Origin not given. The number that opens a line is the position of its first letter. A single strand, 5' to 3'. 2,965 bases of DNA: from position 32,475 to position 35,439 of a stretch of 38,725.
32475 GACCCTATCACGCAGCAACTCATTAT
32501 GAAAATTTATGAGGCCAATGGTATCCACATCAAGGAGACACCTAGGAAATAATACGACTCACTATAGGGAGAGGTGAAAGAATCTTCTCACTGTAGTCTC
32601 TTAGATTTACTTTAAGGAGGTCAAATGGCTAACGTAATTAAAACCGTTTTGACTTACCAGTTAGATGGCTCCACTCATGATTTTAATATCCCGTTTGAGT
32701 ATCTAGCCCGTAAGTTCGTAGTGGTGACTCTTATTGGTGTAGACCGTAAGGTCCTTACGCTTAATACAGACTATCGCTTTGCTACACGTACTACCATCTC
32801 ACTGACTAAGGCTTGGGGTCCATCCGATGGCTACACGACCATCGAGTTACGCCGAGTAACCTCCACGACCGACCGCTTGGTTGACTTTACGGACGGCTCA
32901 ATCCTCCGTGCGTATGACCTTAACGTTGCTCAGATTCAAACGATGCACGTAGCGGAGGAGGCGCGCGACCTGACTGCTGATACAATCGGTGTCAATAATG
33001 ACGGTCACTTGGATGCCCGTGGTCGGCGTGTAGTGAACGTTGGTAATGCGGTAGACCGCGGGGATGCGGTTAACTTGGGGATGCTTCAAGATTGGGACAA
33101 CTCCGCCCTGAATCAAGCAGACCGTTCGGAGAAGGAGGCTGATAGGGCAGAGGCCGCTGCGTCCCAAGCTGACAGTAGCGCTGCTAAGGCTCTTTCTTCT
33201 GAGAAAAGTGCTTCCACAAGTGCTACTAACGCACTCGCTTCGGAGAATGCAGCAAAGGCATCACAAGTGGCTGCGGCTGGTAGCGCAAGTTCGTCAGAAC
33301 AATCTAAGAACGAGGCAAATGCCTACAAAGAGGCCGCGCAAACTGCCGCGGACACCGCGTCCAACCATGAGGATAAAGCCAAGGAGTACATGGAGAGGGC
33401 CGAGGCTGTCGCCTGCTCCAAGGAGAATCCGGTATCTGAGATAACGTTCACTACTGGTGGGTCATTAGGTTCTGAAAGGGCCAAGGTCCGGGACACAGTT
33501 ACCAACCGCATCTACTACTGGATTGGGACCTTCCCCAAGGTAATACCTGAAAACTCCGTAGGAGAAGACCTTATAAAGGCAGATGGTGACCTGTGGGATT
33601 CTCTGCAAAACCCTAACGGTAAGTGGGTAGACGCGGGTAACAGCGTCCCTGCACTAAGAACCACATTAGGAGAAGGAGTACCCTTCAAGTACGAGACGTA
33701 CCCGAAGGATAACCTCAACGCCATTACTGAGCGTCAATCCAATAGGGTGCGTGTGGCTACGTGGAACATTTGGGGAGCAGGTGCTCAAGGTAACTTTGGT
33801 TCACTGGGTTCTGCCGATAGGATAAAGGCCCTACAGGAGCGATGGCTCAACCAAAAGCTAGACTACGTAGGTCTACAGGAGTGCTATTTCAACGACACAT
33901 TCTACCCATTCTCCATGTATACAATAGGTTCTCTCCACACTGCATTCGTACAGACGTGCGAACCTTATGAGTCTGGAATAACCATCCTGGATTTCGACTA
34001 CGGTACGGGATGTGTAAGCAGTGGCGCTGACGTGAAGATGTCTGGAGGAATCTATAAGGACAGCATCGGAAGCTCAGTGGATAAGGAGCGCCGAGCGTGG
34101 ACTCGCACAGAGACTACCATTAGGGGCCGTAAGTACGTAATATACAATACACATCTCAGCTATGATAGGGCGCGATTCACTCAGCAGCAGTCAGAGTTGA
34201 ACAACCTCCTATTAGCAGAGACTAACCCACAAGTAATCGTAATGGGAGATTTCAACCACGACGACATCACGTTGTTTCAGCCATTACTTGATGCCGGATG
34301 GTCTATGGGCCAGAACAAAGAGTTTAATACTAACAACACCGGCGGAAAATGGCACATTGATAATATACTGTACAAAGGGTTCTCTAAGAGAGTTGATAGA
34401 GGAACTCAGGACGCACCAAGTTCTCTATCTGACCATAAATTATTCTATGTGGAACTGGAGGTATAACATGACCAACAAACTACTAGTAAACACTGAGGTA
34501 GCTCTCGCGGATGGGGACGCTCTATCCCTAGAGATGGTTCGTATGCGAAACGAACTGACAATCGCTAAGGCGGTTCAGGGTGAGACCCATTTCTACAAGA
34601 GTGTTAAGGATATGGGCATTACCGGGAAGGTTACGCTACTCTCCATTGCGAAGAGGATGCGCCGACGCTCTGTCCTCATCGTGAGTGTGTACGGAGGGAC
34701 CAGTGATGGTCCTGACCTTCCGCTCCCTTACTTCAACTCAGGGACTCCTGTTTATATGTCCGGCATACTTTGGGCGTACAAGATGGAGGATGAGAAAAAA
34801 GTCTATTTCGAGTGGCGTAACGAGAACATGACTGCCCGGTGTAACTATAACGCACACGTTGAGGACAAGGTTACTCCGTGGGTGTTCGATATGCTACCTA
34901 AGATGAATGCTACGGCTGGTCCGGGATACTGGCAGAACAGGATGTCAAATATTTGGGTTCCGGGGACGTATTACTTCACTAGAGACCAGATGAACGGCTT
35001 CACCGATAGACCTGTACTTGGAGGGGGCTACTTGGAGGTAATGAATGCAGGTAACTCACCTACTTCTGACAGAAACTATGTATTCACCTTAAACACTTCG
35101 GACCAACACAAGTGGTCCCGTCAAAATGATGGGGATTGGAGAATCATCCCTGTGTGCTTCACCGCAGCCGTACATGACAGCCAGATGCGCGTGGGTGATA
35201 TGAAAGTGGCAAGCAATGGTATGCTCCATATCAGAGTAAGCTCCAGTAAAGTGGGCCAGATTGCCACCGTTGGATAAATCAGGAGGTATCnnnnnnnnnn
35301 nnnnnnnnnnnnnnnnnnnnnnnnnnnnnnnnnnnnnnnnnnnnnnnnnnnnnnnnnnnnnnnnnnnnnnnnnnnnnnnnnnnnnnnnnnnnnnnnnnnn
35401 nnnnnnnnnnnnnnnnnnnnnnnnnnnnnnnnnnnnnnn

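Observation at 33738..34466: Tail-fibre tip replaced by an EEP-fold (phosphodiesterase-like) domain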

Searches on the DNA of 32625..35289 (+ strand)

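Call 5: search_dna_similar(query=window:32625-35277:+, collection=phages, mode=near, max_rows=30)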
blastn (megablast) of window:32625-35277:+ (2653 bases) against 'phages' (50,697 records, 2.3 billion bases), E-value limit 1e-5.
Records with a match: 214; places in all: 216; records where one place covers at least 80% of the query: 0.
Best place of each record, by identity: >=99% 3; 95-99% 1; 90-95% 186; 80-90% 13; 60-80% 11.
By first word of the organism name: Escherichia 155; Yersinia 16; Enterobacteria 12; Teseptimavirus 7; Klebsiella 7; Pectobacterium 5; Shigella 4; Salmonella 3; Serratia 2; Enterococcus 1; and 2 more.
By host as written in the record: - 91; Escherichia coli strain W3110 25; Escherichia coli 23; Escherichia coli rfaC 14; Yersinia pestis 7; Yersinia enterocolitica 6; Escherichia coli BL21 5; Escherichia coli B 4; and 23 more.
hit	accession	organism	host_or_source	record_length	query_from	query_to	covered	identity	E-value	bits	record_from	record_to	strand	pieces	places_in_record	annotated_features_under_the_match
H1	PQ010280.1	Escherichia phage vB_EcoM_CQ615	Escherichia coli ETEC O6:K15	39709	1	422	16%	94.8%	0e+0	658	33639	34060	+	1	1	tail fiber protein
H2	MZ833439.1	Enterobacteria phage AH67C600_Q5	Escherichia coli C600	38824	1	414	16%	96.4%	0e+0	682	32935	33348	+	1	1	non-contractile tail fiber protein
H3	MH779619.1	Enterobacteria phage vB_EcoP_IME390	Escherichia coli BL21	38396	1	401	15%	99.0%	0e+0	719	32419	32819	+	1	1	tail fiber protein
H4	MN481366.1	Escherichia phage vB_EcoP_PHB20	Escherichia coli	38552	1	401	15%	99.0%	0e+0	719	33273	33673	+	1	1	tail fibers protein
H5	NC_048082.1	Enterobacteria phage vB_EcoP_IME390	Escherichia coli BL21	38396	1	401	15%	99.0%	0e+0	719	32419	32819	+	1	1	tail fiber protein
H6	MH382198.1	Salmonella phage 3A_8767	Salmonella enterica subsp. enterica ...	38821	1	414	16%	94.2%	2e-178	632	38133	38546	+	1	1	similar to tail fiber protein; 3a_049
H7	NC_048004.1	Salmonella phage 3A_8767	Salmonella enterica subsp. enterica ...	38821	1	414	16%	94.2%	2e-178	632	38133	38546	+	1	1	none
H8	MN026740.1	Salmonella phage C2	Salmonella enterica subsp. enterica ...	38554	1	414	16%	93.7%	5e-175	621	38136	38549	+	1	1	similar to protein inside capsid D; protein inside capsid D; ...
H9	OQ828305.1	Yersinia phage vB_YpYeO9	Yersinia pestis EV76-CN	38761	1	414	16%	93.5%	2e-173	616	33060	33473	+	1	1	tail fiber protein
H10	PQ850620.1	Escherichia phage MeretOppenheim_Bas102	Escherichia coli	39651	1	414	16%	93.2%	1e-171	610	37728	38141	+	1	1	tail fiber protein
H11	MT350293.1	Enterococcus phage EFA-2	Enterococcus faecalis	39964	1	414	16%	93.2%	1e-171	610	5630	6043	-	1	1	tail fiber protein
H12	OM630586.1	Escherichia phage vB_EcoP_LNA7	Escherichia coli K12 substrain MG1655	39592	1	414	16%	93.2%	1e-171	610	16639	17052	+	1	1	record has no annotation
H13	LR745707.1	Escherichia phage T7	-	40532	1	414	16%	93.0%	5e-170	604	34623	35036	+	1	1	17: tail fiber protein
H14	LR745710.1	Escherichia phage T7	-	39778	1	414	16%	93.0%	5e-170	604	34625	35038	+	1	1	17: tail fibre protein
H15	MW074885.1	Escherichia phage JB01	Escherichia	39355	1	414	16%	93.0%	5e-170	604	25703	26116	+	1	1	hypothetical protein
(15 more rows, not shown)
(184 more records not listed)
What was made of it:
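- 32625..33089 (+): aa 1-155: the T7 gp17 N-terminal tail-attachment domain. The DNA is 93-99% identical to T7, IME390 and PHB20 over the first ~400-420 nt of the gene (call 5).
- On T7 gp17-type tail fibre: 93-99% DNA identity to T7-group phages over the first ~400-420 nt of the gene (call 5).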

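Call 64: get_annotated_region(hit=H3, flank=5500)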
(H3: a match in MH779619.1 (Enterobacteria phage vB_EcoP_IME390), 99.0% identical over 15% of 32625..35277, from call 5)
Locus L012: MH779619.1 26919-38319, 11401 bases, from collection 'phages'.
description: Enterobacteria phage vB_EcoP_IME390, complete genome.
organism: Enterobacteria phage vB_EcoP_IME390 (NCBI taxid 2315471)
taxonomy: Viruses; Duplodnaviria; Heunggongvirae; Uroviricota; Caudoviricetes; Autographiviridae; Studiervirinae; Teseptimavirus; Teseptimavirus IME390
host: Escherichia coli BL21; source: sewage; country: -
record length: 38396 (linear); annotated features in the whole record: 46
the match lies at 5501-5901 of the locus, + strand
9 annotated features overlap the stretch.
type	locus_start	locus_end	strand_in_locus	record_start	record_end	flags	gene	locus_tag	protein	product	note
CDS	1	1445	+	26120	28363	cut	-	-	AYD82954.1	protein inside capsid C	-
CDS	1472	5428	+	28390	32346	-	-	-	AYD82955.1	protein inside capsid D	-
CDS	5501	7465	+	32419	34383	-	-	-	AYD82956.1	tail fiber protein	-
CDS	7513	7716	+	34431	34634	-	-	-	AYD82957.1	holin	-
CDS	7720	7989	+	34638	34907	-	-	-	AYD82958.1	DNA packaging protein A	-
CDS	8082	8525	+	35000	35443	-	-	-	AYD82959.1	endopeptidase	-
CDS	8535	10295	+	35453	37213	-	-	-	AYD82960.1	DNA packaging protein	-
CDS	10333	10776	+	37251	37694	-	-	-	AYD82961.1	hypothetical protein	-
CDS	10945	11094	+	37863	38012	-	-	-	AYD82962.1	hypothetical protein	-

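Call 85: search_dna_similar(query=window:33026-35289:+, collection=ecoli_genomes, mode=distant, max_rows=15)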
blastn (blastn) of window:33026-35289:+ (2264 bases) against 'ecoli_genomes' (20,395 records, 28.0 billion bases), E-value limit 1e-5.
No match.
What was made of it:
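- Tried and rejected: A DNA search of 5,426 complete E. coli genomes with the cassette found nothing (call 85), so the host serotype could not be inferred that way.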

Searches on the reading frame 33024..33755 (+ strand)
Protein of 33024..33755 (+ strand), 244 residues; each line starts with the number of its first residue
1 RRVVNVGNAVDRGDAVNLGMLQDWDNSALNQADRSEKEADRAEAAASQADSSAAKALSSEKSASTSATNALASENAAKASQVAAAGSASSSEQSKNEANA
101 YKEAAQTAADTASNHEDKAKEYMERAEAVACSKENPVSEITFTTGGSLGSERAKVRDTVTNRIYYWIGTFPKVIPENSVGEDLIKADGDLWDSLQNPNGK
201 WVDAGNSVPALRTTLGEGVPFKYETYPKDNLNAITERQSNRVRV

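Call 89: search_dna_similar(query=window:33024-33755:+, collection=phages, mode=protein, max_rows=25, max_evalue=0.001)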
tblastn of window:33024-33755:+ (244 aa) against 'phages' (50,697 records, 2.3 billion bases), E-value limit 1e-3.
Records with a match: 7; places in all: 7; records where one place covers at least 80% of the query: 0.
Best place of each record, by identity: 60-80% 2; <60% 5.
By first word of the organism name: Escherichia 2; Enterobacter 2; Pseudomonas 2; Proteus 1.
By host as written in the record: Enterobacter cloacae 2; Pseudomonas syringae isolate 3M 2; Proteus mirabilis 5 (010/4-15/R) 1; Escherichia coli 1; Escherichia coli ST131 O25b:H4:K1 1.
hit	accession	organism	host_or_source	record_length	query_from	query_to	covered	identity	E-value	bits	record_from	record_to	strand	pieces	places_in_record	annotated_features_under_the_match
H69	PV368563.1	Proteus phage vB_Pmi_BCPPmi_001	Proteus mirabilis 5 (010/4-15/R)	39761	127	202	31%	39.5%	1e-5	51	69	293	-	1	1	none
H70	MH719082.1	Escherichia phage vB_EcoM_IME392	Escherichia coli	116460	135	204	29%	40.0%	7e-5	49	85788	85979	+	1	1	putative tail fibers protein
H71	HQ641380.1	Enterobacter phage EcP1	Enterobacter cloacae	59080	135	203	28%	39.1%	5e-6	53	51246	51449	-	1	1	tail fiber protein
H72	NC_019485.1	Enterobacter phage EcP1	Enterobacter cloacae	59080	135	203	28%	39.1%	5e-6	53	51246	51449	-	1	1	tail protein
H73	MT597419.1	Pseudomonas phage vB_PsyP_3MF5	Pseudomonas syringae isolate 3M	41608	1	31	13%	71.0%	6e-4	47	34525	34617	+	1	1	tail fiber protein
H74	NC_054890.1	Pseudomonas phage vB_PsyP_3MF5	Pseudomonas syringae isolate 3M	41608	1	31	13%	71.0%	6e-4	47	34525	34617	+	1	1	tail fiber protein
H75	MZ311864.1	Escherichia phage vB_EcoM_LNA4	Escherichia coli ST131 O25b:H4:K1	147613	132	181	20%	40.0%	1e-3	46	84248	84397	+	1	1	record has no annotation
